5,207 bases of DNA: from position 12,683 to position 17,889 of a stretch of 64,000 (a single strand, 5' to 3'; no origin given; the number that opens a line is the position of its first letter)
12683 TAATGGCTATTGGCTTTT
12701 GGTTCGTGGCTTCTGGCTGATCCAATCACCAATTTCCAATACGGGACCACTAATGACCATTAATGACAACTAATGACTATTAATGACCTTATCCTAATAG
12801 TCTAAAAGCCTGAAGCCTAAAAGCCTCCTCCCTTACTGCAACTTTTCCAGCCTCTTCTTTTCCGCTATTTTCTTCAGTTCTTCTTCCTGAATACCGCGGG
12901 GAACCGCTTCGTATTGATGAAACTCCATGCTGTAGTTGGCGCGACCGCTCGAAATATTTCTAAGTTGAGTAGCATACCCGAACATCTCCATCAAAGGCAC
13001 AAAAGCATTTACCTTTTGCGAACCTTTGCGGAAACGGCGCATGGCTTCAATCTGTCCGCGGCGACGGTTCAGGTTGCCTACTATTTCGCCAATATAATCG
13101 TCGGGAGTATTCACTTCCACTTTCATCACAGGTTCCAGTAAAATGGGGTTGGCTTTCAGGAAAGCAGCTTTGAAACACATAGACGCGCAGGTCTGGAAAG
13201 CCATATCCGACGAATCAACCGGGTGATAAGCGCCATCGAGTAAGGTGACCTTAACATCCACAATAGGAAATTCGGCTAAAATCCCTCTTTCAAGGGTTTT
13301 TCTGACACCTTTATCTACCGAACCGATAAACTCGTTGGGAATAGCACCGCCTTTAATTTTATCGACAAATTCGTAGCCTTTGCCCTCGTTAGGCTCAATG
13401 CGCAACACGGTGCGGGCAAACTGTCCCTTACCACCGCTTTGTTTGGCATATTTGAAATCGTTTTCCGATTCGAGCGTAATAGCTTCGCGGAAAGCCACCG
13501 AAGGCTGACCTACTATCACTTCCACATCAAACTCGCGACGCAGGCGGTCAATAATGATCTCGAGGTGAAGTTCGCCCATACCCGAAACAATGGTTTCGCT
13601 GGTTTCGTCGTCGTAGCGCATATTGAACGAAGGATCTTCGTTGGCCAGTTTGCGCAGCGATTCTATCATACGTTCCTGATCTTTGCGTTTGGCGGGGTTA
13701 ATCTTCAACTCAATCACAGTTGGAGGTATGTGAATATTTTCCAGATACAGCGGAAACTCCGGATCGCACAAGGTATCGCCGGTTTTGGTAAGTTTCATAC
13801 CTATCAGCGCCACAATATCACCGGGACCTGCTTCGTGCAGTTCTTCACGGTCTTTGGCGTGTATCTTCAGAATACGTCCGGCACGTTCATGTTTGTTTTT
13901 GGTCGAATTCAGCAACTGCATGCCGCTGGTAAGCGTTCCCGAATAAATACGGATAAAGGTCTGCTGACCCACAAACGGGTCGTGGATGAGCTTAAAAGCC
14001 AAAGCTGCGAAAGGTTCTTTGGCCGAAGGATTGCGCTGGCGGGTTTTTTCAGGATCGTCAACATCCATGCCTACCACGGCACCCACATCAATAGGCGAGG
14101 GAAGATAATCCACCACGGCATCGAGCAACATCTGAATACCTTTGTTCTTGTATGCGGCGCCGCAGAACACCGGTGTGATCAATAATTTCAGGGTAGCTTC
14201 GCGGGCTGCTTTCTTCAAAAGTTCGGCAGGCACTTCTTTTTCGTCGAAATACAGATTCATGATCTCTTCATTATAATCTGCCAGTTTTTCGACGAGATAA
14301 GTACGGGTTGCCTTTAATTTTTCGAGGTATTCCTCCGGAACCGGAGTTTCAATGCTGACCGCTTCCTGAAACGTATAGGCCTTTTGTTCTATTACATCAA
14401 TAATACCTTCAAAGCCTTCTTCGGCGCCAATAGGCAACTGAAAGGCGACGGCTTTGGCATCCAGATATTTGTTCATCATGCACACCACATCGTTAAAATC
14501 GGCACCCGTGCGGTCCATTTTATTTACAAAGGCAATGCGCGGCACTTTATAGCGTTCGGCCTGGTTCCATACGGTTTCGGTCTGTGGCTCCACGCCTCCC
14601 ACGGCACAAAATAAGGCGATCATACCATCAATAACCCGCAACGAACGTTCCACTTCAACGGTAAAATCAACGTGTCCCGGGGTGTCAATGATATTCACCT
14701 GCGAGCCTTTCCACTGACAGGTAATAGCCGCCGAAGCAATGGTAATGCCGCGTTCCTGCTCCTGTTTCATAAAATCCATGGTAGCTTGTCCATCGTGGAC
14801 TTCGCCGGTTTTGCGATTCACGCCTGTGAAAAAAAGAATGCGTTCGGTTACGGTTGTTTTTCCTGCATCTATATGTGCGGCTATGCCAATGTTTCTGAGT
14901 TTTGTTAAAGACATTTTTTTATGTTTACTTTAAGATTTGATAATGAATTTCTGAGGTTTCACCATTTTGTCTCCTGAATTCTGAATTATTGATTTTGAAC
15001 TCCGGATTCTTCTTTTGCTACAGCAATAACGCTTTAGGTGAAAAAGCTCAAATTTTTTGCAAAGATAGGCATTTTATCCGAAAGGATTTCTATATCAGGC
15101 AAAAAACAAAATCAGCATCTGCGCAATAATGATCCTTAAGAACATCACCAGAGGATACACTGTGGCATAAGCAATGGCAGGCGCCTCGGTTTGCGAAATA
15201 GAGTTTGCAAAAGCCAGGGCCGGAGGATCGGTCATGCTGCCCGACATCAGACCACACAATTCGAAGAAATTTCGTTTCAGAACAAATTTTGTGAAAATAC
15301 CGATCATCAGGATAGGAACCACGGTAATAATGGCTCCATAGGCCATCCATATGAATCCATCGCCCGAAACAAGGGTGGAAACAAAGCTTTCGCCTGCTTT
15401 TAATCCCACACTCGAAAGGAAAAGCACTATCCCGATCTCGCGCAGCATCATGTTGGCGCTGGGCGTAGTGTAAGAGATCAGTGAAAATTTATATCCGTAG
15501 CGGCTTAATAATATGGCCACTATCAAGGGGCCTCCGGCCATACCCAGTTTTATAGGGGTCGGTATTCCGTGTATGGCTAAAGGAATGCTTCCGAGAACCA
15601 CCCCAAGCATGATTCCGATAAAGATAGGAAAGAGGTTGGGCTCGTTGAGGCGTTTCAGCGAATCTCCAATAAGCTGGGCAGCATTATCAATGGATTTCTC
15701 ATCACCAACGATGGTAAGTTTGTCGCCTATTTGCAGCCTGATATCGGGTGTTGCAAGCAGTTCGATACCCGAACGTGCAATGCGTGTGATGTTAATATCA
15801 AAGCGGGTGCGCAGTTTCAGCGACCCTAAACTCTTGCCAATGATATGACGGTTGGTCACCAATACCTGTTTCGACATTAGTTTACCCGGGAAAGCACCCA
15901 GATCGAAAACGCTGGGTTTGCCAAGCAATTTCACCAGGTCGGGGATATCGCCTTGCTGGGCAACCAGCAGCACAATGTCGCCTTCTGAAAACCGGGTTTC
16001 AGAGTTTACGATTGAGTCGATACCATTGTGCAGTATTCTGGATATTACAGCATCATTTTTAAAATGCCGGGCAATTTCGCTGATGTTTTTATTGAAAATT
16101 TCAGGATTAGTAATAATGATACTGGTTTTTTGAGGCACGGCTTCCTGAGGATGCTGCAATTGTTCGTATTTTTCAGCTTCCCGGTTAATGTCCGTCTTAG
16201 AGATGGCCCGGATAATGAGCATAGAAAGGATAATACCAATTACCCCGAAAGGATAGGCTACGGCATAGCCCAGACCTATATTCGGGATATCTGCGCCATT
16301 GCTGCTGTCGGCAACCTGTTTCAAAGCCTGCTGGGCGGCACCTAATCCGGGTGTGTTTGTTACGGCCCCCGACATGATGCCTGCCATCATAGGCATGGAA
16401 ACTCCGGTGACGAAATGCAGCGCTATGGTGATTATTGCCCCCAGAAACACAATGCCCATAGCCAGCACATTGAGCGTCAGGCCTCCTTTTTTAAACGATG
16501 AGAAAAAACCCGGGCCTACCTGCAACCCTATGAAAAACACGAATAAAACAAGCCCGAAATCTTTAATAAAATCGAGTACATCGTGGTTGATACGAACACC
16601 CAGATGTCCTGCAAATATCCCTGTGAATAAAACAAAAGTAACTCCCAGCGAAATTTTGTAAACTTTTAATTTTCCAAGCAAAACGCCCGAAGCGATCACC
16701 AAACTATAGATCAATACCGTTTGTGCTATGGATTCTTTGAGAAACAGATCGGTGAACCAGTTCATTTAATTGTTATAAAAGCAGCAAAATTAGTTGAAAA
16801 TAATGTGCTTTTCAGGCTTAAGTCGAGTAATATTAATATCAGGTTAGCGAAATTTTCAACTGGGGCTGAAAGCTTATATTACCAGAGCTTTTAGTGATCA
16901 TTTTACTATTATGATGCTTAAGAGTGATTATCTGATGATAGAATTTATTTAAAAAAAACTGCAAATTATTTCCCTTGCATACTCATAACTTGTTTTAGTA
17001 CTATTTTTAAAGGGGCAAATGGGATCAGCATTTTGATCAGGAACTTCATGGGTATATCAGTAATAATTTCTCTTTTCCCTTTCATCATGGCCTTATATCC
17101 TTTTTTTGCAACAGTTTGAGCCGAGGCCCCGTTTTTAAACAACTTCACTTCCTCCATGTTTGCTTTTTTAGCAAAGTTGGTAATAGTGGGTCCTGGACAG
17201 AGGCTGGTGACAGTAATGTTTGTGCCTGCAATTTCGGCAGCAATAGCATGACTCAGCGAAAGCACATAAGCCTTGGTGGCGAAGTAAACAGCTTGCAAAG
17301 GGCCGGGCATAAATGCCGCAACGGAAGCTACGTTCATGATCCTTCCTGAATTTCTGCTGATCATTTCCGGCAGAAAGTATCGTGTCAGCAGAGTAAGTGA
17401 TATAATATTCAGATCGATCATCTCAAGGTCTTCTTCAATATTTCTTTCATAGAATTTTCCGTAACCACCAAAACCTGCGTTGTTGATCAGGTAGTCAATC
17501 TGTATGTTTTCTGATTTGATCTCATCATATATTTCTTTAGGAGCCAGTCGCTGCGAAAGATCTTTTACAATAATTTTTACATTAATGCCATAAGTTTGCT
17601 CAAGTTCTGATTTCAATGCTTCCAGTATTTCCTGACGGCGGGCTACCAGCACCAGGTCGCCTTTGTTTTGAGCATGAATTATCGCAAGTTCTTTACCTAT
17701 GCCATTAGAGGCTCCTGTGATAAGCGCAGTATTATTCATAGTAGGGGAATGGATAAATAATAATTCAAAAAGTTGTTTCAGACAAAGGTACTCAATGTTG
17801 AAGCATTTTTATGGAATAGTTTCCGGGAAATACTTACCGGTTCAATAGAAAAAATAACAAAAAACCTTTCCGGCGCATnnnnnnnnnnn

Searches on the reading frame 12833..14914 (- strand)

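Call 27: search_protein_families(library=pfam, proteins=[window:12833-14914:-], max_evalue=0.001)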
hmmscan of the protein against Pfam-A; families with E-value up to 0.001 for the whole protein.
window:12833-14914:- (693 aa): 7 families
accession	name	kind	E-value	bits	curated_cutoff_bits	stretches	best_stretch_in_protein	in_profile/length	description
PF00009.33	GTP_EFTU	-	1.8e-62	210.7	26.5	1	5-273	2-188/188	Elongation factor Tu GTP binding domain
PF03764.24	EFG_IV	-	5.1e-44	149.4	24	1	471-589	1-121/121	Elongation factor G, domain IV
PF14492.12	EFG_III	-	1.6e-28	99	27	1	396-469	1-74/75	Elongation Factor G, domain III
PF00679.30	EFG_C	-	3.9e-28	97.8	27.9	1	592-678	2-88/89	Elongation factor G C-terminus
PF22042.2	EF-G_D2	-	4.6e-18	65.5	27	1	301-384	1-83/84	Elongation factor G domain 2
PF03144.31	GTP_EFTU_D2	-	1.5e-13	51.4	30.3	1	316-383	1-73/73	Elongation factor Tu domain 2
PF16658.11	RF3_C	-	1e-05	25.8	40.1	1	411-484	21-94/132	Class II release factor RF3, C-terminal domain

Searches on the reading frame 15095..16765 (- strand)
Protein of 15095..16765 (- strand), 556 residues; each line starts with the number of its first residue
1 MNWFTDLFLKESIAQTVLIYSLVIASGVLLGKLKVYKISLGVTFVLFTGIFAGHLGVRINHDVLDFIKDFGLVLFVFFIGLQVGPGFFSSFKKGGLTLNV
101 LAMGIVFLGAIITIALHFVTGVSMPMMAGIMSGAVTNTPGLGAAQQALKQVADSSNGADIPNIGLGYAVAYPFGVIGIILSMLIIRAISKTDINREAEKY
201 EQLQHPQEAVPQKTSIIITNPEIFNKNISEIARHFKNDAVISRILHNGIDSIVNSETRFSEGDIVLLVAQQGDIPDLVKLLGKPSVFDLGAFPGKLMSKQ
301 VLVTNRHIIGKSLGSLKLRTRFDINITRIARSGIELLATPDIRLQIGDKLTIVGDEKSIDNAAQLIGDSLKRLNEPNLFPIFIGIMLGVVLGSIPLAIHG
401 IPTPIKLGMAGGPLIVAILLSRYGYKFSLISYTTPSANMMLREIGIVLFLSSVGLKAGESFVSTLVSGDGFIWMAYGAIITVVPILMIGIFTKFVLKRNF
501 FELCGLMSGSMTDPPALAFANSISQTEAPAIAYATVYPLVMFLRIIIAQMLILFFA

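Call 27: search_protein_families(library=pfam, proteins=[window:15095-16765:-], max_evalue=0.001)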
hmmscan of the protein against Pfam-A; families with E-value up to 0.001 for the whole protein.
window:15095-16765:- (556 aa): 2 families
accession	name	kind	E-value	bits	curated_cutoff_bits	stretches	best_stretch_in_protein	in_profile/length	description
PF06826.17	Asp-Al_Ex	-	1.3e-83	279.2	27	2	381-552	2-166/167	Predicted Permease Membrane Region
PF02080.26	TrkA_C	-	6.7e-20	71.2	27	2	303-366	7-70/71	TrkA-C domain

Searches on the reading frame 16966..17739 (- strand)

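Call 27: search_protein_families(library=pfam, proteins=[window:16966-17739:-], max_evalue=0.001)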
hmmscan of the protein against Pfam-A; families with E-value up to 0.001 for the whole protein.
window:16966-17739:- (257 aa): 3 families
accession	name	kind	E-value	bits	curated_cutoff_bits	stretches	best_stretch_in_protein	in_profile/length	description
PF00106.31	adh_short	-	1.8e-45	155.3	26.6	1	4-195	2-192/195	short chain dehydrogenase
PF13561.12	adh_short_C2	-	2.8e-28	99.6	27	1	9-196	1-187/236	Enoyl-(Acyl carrier protein) reductase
PF08659.16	KR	-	1.4e-09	38.5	22.6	1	4-167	2-164/180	KR domain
